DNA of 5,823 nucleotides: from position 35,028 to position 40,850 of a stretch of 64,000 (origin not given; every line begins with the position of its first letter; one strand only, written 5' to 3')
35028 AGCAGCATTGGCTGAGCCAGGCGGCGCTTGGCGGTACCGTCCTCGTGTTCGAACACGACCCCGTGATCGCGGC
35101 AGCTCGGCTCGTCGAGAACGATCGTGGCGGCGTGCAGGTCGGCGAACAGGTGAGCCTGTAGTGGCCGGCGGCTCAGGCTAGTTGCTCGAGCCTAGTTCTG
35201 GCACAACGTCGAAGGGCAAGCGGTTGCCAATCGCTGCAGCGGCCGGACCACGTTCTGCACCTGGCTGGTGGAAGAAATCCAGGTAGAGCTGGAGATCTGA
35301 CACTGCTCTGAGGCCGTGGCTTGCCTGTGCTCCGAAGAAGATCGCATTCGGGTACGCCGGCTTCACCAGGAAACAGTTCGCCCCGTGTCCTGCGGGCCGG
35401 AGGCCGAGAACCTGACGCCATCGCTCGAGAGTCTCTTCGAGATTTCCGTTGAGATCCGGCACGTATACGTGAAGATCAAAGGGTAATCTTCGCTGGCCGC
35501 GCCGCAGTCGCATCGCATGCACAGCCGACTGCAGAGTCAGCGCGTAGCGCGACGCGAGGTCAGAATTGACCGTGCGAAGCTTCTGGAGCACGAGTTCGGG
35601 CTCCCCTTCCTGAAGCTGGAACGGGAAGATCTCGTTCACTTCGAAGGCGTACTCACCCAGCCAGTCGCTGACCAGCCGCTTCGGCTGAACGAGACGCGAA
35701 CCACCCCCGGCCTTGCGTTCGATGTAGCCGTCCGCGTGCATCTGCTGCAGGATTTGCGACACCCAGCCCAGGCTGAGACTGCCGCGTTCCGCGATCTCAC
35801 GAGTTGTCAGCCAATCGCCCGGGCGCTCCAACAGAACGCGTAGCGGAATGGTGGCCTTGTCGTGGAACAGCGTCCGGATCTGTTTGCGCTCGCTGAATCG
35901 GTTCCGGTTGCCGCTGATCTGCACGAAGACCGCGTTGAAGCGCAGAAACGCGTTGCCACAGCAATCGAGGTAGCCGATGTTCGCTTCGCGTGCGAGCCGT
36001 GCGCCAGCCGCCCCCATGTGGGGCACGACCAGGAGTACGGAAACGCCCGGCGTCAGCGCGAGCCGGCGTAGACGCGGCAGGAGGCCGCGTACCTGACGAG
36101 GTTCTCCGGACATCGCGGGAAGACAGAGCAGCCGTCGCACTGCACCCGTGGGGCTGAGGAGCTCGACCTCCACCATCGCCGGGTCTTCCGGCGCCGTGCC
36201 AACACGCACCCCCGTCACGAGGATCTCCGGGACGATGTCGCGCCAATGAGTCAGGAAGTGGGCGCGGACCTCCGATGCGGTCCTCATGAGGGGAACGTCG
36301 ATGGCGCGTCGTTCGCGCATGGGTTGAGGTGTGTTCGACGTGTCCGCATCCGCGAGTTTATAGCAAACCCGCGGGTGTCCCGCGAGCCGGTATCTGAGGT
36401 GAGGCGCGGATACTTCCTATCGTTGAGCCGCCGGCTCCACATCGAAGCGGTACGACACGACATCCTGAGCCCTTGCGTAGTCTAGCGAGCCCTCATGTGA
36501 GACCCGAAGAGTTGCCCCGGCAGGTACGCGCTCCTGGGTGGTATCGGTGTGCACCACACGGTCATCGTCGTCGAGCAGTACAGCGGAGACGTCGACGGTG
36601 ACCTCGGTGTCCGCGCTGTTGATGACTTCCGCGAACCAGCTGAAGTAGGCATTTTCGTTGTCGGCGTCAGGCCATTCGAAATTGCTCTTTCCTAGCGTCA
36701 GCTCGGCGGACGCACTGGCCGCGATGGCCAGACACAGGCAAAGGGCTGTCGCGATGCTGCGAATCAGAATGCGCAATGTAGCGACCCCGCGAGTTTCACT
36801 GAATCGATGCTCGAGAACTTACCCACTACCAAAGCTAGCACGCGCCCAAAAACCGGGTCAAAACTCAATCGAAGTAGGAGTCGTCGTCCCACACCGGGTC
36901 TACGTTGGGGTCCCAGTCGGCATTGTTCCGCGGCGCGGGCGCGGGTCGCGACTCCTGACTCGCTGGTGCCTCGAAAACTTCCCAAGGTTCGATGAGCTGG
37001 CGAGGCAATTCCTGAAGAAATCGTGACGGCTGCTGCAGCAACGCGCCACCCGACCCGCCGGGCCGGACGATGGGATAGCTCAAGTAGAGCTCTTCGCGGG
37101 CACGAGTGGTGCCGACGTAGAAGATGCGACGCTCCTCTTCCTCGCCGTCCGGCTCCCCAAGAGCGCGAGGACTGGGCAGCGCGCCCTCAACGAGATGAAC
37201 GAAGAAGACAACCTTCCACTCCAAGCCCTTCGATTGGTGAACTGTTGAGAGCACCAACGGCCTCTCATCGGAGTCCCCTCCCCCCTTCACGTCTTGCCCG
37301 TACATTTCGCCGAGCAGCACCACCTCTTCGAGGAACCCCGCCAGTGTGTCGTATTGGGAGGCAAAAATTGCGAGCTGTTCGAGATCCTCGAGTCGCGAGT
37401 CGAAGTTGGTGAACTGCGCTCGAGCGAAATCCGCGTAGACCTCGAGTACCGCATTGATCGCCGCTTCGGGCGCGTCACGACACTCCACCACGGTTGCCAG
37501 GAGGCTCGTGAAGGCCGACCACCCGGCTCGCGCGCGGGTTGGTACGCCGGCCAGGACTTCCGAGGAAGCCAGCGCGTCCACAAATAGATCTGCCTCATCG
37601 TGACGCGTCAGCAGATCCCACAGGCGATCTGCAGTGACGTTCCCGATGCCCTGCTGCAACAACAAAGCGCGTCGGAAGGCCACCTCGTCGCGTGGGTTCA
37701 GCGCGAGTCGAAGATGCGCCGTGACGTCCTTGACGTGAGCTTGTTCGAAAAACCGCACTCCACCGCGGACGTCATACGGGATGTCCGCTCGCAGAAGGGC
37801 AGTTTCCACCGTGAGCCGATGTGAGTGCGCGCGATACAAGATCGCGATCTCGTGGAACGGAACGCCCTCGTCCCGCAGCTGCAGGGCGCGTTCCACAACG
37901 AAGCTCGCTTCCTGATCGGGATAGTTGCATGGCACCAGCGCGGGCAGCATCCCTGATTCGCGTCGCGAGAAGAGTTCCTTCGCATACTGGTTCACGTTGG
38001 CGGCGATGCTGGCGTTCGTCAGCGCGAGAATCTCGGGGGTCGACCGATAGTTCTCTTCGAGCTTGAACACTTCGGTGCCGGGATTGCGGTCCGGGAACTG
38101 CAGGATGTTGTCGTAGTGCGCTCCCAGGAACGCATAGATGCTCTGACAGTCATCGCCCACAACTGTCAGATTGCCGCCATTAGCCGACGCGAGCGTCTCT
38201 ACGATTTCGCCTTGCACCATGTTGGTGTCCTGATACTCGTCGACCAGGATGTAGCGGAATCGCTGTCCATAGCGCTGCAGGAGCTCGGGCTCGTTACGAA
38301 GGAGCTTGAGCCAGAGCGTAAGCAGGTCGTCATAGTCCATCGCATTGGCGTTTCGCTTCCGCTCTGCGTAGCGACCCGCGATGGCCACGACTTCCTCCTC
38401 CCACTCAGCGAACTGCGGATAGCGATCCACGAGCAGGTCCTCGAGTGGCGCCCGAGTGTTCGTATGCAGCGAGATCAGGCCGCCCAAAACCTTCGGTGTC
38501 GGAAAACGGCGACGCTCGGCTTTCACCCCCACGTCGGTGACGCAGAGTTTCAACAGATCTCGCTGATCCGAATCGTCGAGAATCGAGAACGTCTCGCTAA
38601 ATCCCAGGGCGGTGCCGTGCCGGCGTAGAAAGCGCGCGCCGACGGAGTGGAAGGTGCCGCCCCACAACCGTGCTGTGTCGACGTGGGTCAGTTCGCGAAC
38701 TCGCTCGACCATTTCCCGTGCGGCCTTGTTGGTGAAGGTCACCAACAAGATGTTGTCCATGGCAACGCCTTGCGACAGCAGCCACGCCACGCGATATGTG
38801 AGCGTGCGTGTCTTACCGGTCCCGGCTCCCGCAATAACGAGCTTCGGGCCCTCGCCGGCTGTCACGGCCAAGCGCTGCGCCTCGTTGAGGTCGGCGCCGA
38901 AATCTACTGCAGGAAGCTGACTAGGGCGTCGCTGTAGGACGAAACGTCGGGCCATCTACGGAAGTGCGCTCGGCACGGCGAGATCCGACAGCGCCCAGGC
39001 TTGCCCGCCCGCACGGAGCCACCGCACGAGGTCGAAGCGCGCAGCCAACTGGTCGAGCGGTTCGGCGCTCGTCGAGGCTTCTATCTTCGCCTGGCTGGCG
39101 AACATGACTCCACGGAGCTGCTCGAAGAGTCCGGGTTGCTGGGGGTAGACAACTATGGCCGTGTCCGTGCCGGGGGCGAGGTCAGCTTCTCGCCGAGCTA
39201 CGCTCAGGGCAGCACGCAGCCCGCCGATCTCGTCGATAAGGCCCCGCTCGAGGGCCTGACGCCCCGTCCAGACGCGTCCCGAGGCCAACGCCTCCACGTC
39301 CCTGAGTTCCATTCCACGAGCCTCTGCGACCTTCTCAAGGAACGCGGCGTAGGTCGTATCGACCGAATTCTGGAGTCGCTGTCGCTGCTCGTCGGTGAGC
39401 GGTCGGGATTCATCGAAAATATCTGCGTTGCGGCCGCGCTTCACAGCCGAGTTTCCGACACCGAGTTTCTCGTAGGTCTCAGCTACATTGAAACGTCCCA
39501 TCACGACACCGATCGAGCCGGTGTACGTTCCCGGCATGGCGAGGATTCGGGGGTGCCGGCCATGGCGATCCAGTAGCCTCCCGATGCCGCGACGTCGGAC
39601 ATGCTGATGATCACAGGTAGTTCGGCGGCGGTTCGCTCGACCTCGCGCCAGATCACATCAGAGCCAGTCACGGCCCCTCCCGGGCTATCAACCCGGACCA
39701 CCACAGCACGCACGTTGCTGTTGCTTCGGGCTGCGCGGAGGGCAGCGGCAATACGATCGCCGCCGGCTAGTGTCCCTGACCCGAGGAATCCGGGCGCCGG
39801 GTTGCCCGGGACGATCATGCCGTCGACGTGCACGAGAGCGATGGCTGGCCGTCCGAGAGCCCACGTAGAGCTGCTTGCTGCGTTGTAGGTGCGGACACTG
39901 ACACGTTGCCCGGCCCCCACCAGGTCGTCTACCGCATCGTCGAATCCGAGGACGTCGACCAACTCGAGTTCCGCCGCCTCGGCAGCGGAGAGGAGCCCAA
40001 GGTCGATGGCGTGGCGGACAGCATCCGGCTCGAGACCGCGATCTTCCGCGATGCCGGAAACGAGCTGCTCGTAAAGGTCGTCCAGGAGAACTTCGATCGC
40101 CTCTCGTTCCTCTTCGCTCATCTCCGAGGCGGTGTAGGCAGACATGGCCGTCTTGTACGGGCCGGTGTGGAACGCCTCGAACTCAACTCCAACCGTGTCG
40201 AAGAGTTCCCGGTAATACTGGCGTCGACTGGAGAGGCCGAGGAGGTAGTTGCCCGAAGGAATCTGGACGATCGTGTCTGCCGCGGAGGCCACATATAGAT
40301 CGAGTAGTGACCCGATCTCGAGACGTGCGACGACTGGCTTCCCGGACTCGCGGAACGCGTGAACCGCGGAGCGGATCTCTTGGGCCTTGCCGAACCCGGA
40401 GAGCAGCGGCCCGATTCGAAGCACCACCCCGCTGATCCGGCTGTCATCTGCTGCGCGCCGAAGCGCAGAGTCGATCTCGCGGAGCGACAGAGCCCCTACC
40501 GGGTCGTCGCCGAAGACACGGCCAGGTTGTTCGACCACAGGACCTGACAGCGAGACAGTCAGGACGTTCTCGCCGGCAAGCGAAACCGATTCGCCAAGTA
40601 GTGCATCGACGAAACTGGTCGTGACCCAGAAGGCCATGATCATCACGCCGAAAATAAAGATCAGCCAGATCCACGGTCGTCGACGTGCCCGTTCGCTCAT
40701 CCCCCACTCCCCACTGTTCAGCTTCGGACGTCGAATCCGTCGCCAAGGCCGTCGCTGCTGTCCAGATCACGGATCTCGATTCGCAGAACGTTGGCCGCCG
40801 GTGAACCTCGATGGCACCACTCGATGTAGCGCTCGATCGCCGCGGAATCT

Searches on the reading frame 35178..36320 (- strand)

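Call 28: search_protein_families(library=pfam, proteins=[window:35178-36320:-], max_evalue=0.001)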
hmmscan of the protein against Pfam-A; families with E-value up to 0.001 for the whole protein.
window:35178-36320:- (380 aa): 2 families
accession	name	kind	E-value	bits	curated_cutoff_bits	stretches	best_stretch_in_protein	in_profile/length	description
PF12802.13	MarR_2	-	1.3e-06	28.9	27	1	160-205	11-55/61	MarR family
PF02082.26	Rrf2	-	0.00086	19.9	30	0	165-214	17-69/132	Iron-dependent Transcriptional regulator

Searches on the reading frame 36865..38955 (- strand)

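Call 28: search_protein_families(library=pfam, proteins=[window:36865-38955:-], max_evalue=0.001)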
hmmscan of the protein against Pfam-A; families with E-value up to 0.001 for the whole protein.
window:36865-38955:- (696 aa): 6 families
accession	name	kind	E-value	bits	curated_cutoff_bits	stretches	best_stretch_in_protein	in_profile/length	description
PF00580.27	UvrD-helicase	-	6e-73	246.3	23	1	23-289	1-268/271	UvrD/REP helicase N-terminal domain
PF13361.12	UvrD_C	-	2.3e-47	162.5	25.6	2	298-445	2-150/350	UvrD-like helicase C-terminal domain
PF13245.12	AAA_19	-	1.1e-20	74.6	25.1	1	27-276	1-133/134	AAA domain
PF13538.12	UvrD_C_2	-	2.4e-11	43.7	27.4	1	567-625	2-51/52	UvrD-like helicase C-terminal domain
PF13604.12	AAA_30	-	1.5e-06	28.5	27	0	24-86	3-66/191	AAA domain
PF01443.25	Viral_helicase1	-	7.1e-05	23.2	21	0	545-624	161-225/228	Viral superfamily 1 RNA helicase core domain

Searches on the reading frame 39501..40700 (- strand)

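Call 28: search_protein_families(library=pfam, proteins=[window:39501-40700:-], max_evalue=0.001)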
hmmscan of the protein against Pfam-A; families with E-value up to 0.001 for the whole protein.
window:39501-40700:- (399 aa): 2 families
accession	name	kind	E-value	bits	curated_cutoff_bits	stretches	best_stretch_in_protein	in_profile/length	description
PF01343.23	Peptidase_S49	-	1.3e-29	103.6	24.9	2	116-257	2-143/154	Peptidase family S49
PF00574.28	CLP_protease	-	0.00056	20.3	20.2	0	316-385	32-99/182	Clp protease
